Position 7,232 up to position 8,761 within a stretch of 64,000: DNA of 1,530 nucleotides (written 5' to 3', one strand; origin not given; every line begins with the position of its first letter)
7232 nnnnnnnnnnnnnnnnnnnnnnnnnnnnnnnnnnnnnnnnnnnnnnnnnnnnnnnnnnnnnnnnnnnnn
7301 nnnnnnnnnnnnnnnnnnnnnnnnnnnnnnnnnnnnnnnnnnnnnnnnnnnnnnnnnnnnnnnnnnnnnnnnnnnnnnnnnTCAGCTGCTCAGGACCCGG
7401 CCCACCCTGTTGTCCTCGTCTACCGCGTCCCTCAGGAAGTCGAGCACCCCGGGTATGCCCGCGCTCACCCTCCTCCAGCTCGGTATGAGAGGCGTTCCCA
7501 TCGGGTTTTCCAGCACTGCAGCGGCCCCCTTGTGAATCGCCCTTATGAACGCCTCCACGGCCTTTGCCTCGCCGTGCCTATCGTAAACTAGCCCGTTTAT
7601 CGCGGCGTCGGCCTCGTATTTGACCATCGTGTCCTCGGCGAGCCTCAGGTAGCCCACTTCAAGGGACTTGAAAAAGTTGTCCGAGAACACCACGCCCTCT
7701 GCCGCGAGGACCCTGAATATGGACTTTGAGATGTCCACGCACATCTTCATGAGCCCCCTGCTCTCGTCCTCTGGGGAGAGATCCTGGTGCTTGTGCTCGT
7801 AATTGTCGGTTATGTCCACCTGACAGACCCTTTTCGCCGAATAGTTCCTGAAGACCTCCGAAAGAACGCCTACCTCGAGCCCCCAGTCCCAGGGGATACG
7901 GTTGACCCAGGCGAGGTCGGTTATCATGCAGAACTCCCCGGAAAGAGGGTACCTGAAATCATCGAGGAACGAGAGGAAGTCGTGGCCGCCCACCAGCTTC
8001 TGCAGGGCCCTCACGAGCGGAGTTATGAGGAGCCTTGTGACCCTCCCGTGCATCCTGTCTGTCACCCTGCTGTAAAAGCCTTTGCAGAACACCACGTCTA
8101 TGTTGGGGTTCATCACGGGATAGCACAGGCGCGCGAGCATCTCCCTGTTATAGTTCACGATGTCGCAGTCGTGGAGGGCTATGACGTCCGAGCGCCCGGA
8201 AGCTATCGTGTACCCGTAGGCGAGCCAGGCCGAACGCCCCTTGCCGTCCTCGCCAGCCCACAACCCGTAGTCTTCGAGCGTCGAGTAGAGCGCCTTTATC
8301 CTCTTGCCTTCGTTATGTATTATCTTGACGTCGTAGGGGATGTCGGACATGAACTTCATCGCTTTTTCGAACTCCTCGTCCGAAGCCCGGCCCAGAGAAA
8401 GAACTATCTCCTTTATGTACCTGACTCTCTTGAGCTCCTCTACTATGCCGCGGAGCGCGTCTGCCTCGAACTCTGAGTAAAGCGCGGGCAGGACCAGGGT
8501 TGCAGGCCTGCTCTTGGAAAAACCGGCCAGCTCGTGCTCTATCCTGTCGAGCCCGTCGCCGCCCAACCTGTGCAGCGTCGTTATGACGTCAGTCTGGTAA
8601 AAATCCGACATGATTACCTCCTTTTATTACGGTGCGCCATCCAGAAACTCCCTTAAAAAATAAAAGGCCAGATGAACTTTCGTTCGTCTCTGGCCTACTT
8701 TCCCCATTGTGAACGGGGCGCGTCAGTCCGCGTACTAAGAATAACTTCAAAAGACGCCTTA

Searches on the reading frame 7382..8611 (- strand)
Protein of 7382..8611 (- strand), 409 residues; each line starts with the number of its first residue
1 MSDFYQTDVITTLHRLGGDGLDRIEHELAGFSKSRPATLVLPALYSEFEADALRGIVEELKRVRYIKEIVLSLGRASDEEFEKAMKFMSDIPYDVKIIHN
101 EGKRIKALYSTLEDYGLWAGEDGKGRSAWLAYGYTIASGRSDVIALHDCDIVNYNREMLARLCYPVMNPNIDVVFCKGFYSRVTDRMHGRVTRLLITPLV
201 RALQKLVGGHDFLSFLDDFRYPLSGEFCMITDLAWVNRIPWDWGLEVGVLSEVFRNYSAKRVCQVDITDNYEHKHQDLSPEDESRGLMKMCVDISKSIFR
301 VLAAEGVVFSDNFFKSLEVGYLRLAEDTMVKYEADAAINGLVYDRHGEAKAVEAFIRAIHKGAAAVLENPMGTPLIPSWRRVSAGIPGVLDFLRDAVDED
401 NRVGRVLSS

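Call 21: find_encoding_contigs(protein=window:7382-8611:-, flank=6000, max_places=10)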
Protein window:7382-8611:- (409 aa): 9 contigs read that carry it; 5 places shown.
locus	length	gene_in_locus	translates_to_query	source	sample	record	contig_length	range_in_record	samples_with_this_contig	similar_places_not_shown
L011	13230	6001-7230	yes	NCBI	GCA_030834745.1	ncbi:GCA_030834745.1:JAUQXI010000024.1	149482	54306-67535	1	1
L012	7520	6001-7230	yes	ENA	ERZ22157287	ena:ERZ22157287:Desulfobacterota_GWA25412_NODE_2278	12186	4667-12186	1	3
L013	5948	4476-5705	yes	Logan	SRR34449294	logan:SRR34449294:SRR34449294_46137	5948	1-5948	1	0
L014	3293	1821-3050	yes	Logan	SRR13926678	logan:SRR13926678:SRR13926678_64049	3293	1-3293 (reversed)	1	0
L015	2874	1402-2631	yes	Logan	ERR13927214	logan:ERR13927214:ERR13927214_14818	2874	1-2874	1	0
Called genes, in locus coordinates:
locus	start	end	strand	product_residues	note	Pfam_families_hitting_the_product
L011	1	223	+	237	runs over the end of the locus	PF00072:Response_reg, PF04545:Sigma70_r4 (faint), PF08281:Sigma70_r4_2 (weak), PF00196:GerE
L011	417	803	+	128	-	PF00072:Response_reg (weak)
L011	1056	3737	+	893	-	PF17900:Peptidase_M1_N, PF01433:Peptidase_M1, PF11940:DUF3458, PF17432:DUF3458_C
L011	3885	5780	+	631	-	PF11845:Tll0287-like, PF00989:PAS, PF08447:PAS_3, PF08448:PAS_4, PF13426:PAS_9, PF00512:HisKA, PF02518:HATPase_c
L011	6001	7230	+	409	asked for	-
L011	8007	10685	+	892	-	PF04313:HSDR_N, PF13401:AAA_22 (faint), PF00575:S1 (faint)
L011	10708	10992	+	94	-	PF01527:HTH_Tnp_1 (weak), PF13518:HTH_28 (weak)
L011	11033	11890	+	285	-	PF13276:HTH_21, PF00665:rve, PF13683:rve_3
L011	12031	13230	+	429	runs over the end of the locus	PF14417:MEDS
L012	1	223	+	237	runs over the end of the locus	PF00072:Response_reg, PF04545:Sigma70_r4 (faint), PF08281:Sigma70_r4_2 (weak), PF00196:GerE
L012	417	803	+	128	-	PF00072:Response_reg (weak)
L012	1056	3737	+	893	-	PF17900:Peptidase_M1_N, PF01433:Peptidase_M1, PF11940:DUF3458, PF17432:DUF3458_C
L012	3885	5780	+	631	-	PF11845:Tll0287-like, PF00989:PAS, PF08447:PAS_3, PF08448:PAS_4, PF13426:PAS_9, PF00512:HisKA, PF02518:HATPase_c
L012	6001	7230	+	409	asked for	-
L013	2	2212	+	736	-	?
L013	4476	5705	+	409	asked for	-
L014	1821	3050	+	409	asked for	-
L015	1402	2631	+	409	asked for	-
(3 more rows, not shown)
